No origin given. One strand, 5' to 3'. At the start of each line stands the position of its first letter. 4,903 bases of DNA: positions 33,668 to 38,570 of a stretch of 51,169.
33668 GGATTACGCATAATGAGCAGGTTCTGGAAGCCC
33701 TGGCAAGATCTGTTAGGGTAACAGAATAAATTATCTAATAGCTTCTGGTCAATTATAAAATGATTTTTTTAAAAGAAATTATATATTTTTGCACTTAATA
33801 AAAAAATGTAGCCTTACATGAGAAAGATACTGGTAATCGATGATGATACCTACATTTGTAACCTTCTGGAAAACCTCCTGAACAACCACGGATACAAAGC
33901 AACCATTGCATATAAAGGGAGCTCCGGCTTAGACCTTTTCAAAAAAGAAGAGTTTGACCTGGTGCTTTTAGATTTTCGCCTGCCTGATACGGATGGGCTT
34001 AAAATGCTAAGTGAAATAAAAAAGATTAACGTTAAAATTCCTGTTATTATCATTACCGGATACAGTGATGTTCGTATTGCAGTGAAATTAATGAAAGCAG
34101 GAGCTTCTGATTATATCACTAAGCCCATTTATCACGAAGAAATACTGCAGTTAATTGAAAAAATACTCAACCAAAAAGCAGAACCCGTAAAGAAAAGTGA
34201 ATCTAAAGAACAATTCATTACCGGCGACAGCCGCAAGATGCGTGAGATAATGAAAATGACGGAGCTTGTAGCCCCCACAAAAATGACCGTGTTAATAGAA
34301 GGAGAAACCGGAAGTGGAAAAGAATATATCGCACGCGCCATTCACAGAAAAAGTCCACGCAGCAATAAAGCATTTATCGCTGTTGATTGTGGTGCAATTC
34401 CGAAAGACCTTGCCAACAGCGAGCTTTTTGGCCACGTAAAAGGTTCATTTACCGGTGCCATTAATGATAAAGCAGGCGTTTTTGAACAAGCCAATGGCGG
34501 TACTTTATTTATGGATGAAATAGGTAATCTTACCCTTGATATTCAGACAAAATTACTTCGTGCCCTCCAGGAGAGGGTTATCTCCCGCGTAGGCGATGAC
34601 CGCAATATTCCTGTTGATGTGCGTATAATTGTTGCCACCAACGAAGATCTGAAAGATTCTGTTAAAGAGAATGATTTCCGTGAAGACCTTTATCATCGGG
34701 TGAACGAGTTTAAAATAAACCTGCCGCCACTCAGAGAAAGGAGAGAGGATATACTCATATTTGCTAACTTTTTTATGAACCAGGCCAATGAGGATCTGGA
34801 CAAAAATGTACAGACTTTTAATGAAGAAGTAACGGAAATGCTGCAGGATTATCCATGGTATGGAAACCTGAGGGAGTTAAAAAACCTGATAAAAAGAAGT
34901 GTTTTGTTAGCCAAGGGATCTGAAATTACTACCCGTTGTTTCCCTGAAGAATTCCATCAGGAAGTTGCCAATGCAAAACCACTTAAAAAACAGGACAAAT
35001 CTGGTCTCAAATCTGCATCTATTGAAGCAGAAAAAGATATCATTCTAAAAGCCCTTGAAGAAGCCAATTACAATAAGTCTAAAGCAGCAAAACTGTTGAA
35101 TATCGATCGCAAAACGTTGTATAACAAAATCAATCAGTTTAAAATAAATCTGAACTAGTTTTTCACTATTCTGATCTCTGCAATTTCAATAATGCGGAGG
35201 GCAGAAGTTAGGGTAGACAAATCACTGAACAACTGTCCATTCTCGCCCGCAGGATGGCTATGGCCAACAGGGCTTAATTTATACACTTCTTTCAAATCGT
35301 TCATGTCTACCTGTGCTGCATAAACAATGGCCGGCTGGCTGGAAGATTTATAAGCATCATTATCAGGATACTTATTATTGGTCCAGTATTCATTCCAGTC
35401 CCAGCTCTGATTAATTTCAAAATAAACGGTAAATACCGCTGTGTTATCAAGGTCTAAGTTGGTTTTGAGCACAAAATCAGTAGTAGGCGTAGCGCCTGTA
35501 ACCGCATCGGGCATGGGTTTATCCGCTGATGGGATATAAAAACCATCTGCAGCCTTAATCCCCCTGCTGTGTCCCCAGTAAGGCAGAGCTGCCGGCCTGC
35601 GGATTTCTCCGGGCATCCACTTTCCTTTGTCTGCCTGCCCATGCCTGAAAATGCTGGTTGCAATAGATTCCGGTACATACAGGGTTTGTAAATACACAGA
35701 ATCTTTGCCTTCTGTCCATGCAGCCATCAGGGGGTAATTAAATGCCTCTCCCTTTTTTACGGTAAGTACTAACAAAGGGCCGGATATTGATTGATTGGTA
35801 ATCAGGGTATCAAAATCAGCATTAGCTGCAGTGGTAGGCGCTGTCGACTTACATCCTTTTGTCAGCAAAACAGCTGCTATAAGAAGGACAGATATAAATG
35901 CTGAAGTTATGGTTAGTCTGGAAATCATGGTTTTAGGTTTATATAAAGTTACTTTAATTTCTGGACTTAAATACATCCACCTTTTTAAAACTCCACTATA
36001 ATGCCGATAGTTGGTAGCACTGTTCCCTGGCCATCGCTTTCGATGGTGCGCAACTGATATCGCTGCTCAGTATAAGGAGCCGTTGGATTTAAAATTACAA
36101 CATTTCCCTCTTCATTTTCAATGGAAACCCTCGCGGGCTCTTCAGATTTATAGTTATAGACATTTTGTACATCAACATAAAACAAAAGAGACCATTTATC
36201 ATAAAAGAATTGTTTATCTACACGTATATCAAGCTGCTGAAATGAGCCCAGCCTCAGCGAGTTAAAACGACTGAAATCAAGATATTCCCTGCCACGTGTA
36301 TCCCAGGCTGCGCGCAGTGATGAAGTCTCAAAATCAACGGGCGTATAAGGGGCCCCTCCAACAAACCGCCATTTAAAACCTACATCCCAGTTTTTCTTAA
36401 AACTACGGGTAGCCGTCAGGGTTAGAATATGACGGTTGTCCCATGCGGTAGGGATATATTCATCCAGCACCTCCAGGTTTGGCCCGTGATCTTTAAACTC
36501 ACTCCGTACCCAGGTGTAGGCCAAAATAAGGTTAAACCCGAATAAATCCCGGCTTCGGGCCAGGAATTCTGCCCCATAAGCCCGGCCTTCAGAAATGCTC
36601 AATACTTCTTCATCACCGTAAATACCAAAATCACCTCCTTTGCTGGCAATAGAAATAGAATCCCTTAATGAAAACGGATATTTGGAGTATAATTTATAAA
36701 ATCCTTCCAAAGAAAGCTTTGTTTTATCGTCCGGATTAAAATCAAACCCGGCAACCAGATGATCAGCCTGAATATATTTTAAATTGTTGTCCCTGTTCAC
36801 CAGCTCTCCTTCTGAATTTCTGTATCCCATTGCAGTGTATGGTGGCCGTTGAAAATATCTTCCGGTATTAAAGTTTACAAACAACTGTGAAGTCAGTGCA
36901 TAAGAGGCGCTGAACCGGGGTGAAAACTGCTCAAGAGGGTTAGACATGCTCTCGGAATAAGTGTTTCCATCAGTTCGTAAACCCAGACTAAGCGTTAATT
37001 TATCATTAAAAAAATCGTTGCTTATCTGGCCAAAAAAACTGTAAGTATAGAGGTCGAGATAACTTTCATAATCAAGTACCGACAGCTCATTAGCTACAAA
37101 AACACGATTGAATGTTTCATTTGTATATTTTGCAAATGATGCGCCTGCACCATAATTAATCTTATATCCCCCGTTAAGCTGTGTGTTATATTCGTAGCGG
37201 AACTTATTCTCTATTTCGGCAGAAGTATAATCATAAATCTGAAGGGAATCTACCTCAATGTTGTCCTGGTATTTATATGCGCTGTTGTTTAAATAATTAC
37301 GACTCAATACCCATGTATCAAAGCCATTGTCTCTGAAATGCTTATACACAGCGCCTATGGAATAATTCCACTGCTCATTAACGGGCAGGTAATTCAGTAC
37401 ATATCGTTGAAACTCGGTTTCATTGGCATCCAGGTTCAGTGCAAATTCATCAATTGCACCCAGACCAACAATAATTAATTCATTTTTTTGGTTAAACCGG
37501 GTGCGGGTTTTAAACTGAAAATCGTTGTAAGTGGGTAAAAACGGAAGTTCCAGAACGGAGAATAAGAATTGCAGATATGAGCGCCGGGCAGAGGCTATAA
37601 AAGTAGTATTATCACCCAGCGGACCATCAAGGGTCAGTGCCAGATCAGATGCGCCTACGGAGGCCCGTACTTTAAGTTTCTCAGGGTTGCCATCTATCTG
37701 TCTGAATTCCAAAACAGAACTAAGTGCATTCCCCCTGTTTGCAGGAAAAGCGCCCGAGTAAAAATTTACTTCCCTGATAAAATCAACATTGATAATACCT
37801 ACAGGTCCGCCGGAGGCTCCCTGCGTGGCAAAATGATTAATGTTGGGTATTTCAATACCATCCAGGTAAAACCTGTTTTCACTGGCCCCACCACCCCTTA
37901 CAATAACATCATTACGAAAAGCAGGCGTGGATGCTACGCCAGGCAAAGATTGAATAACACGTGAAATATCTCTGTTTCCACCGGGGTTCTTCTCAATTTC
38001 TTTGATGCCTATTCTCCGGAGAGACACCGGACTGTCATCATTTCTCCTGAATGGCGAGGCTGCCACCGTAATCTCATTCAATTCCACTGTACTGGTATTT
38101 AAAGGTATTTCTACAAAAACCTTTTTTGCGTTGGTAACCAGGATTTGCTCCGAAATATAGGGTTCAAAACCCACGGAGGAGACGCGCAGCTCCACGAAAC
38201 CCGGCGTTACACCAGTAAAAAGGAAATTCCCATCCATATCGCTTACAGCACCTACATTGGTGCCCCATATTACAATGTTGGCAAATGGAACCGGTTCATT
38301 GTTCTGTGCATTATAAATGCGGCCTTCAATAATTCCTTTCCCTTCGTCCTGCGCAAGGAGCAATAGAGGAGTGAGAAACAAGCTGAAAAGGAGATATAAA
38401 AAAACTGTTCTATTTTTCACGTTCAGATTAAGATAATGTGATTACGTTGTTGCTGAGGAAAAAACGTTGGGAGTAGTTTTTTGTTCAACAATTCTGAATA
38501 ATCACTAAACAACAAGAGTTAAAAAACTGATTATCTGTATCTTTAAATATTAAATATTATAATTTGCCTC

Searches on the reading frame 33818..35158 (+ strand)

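Call 17: search_protein_families(library=pfam, proteins=[window:33818-35158:+], max_evalue=0.0001)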
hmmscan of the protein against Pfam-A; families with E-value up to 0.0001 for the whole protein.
window:33818-35158:+ (446 aa): 7 families
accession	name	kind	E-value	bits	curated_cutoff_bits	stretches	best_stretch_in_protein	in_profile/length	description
PF00158.32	Sigma54_activat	-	2.2e-69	232.9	20.2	1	134-300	1-167/168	Sigma-54 interaction domain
PF00072.30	Response_reg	-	7.4e-30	103.8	30.2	1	4-113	1-110/111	Response regulator receiver domain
PF25601.1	AAA_lid_14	-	2.5e-23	82.1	27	1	306-388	1-83/87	AAA+ ATPase lid domain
PF14532.12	Sigma54_activ_2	-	5.5e-21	75.7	25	1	136-305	2-138/138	Sigma-54 interaction domain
PF02954.25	HTH_8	-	1.6e-13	50.6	22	1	403-441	4-42/42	Bacterial regulatory protein, Fis family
PF07728.20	AAA_5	-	2.2e-07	31.4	22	1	158-294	2-138/139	AAA domain (dynein-related subfamily)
PF07724.20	AAA_2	-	5.6e-05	23.7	27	0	155-275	3-124/166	AAA domain (Cdc48 subfamily)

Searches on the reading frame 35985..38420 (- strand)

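Call 17: search_protein_families(library=pfam, proteins=[window:35985-38420:-], max_evalue=0.0001)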
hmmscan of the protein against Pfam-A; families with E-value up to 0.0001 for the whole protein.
window:35985-38420:- (811 aa): 4 families
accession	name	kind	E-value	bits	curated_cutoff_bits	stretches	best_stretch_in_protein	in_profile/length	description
PF00593.30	TonB_dep_Rec_b-barrel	-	3.6e-22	80.3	27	1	331-750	54-434/436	TonB dependent receptor-like, beta-barrel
PF13715.12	CarbopepD_reg_2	-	1.5e-17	63.8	32.2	1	31-119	1-88/88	CarboxypepD_reg-like domain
PF13620.12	CarboxypepD_reg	-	5.2e-12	46.4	32.3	1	31-105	2-79/82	Carboxypeptidase regulatory-like domain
PF07715.20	Plug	-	1.2e-08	35.8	23.9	1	128-230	3-100/107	TonB-dependent Receptor Plug Domain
